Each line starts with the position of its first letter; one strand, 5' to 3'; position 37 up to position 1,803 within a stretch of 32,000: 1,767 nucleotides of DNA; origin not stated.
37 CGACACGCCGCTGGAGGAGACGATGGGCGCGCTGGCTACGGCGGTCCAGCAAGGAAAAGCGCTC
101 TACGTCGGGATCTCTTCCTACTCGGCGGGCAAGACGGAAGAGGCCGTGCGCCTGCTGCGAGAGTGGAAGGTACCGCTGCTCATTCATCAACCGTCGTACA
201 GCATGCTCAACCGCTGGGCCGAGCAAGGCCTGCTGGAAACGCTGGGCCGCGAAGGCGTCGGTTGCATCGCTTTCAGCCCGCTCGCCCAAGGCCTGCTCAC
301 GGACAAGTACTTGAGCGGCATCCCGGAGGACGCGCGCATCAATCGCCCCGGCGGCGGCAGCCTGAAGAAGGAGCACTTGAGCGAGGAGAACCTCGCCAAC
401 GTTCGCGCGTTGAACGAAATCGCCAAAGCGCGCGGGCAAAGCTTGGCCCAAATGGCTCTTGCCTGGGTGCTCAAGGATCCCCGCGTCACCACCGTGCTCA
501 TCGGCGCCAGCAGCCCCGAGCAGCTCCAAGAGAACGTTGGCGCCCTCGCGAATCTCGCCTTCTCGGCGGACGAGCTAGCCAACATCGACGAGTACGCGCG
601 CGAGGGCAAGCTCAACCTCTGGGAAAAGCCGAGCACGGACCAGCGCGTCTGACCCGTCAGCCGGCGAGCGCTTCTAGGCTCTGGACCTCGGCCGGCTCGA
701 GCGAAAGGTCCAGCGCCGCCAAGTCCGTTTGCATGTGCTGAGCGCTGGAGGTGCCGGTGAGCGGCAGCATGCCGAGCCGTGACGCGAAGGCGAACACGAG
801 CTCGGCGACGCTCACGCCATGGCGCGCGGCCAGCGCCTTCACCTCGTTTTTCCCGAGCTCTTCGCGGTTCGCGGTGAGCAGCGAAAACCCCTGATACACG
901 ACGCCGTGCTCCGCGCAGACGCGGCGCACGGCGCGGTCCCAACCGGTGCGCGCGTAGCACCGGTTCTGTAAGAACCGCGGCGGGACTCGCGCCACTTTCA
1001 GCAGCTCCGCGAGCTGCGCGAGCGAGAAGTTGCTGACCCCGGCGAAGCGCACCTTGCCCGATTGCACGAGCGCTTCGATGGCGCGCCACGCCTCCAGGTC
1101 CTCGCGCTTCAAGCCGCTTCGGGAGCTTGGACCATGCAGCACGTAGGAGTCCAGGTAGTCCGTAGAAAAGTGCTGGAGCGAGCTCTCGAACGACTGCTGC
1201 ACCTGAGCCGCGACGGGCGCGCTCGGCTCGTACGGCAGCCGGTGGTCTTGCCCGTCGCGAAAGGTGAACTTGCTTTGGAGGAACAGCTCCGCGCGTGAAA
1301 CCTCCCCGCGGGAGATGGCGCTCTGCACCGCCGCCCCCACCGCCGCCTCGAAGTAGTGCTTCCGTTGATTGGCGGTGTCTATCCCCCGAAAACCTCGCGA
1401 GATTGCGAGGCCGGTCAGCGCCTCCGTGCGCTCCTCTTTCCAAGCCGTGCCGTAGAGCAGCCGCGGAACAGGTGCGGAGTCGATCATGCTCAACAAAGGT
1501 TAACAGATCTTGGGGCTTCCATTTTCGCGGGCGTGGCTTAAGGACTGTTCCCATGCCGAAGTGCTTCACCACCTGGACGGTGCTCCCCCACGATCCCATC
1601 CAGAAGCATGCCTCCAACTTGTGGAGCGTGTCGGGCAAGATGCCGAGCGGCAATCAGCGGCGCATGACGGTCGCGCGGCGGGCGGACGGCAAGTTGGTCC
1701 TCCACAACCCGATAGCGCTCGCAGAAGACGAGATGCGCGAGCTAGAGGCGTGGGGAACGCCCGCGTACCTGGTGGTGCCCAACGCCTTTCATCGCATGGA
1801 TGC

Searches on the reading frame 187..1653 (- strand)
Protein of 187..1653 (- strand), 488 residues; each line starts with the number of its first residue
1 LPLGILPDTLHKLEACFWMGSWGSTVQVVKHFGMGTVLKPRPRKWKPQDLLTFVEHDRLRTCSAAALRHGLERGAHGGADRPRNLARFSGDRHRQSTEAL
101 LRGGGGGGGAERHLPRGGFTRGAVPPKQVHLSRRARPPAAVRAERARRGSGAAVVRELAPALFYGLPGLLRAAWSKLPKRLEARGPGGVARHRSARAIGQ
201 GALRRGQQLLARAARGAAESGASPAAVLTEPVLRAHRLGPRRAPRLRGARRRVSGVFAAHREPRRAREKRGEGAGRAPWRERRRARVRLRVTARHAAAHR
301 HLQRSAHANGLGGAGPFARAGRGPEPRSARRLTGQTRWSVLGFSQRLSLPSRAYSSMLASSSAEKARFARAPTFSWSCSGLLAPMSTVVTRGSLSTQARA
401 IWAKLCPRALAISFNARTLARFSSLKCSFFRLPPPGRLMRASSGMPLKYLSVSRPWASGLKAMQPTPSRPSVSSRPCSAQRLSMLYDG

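Call 61: search_protein_families(library=pfam, proteins=[window:187-1653:-], max_evalue=0.0001)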
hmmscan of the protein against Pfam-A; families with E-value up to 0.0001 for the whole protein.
window:187-1653:- (488 aa): 0 families

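Call 83: find_encoding_contigs(protein=window:187-1650:-, flank=10000, max_places=4)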
Protein window:187-1650:- (487 aa): no gene with exactly this product is on record in the collection.
